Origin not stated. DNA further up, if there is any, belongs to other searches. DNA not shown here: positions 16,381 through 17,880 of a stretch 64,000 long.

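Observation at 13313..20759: Candidate novel envelope system: tandem hydrolase-lipoprotein / beta-rich-lipoprotein modules in an AT-rich island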

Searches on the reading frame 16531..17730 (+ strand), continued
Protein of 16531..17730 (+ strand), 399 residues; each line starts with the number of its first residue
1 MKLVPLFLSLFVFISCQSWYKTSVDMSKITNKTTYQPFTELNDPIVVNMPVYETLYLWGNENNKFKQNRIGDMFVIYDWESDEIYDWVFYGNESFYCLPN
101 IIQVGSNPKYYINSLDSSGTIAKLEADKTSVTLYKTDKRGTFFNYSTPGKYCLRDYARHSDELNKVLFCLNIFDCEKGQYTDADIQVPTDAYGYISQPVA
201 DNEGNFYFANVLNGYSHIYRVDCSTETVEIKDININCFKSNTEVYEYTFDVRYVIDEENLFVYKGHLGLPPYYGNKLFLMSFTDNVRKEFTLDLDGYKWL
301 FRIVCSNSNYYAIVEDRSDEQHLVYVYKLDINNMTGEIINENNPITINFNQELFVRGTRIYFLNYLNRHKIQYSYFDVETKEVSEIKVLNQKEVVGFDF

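Call 78: search_protein_families(library=phrogs, proteins=[window:16531-17730:+], max_evalue=0.01)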
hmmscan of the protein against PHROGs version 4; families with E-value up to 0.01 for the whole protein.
window:16531-17730:+ (399 aa): 0 families

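Call 79: search_solved_structures(query=A4, max_evalue=10)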
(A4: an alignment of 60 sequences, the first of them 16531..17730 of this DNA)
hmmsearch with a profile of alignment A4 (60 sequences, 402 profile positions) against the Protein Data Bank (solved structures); distinct sequences matched with E-value up to 10: 15.
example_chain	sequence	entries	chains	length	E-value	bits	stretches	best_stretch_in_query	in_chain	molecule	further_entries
9gar_A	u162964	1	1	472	0.0015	20.7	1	141-232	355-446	DUF4374 domain-containing protein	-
9tsn_A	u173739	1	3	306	0.007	18.5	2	311-391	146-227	Kelch protein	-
9d8p_A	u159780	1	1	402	0.012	17.8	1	261-393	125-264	Kelch domain-containing protein 10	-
5a10_A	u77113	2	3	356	0.039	16.1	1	309-393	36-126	THIOCYANATE FORMING PROTEIN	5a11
3scy_A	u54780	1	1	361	0.053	15.6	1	276-350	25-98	Hypothetical bacterial 6-phosphogluconolactonase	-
5a8c_A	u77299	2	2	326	0.18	13.9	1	200-324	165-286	CARBOHYDRATE BINDING FAMILY 6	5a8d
5gq0_B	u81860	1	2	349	0.42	12.7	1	311-391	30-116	Epithiospecifier protein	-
8baz_A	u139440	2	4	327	0.45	12.6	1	264-368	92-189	Surface layer protein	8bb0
8bai_A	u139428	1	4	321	0.47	12.5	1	264-368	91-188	Surface layer protein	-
3dsm_A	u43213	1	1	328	0.55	12.3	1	264-368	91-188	uncharacterized protein BACUNI_02894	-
8bn0_A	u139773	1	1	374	0.66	12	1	264-368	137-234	Putative surface layer protein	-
8bmy_A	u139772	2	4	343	0.68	12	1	264-368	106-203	Putative surface layer protein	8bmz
3hft_A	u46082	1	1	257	1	11.4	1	74-111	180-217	WbmS, polysaccharide deacetylase involved in O-antigen biosynthesis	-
8pks_A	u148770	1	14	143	1.7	10.7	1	313-395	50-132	Kelch-like ECH-associated protein 1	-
1n6d_A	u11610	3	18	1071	8.4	8.4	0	275-356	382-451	Tricorn protease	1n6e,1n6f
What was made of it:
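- Closest known: Beta-propeller envelope. Same: There are weak profile hits to a DUF4374 protein (9gar, E 0.0015) and to BtuG-like 'surface layer proteins' (call 79).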

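Call 85: find_related_loci(query=A2, collection=viral_contigs, flank=5000)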
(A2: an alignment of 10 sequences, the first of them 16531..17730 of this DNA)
Query A2 (399 aa) in viral_contigs; peptide patterns used: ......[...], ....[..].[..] (x = any residue, [..] = any of these).
123 stretches matched a pattern, but none encodes a relative of the query by tblastn (E <= 1e-3).

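Call 86: search_dna_similar(query=window:16531-17730:+, collection=plasmids, mode=protein, max_evalue=0.001, max_rows=10)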
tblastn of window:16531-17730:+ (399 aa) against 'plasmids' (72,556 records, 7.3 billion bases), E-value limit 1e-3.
No match.
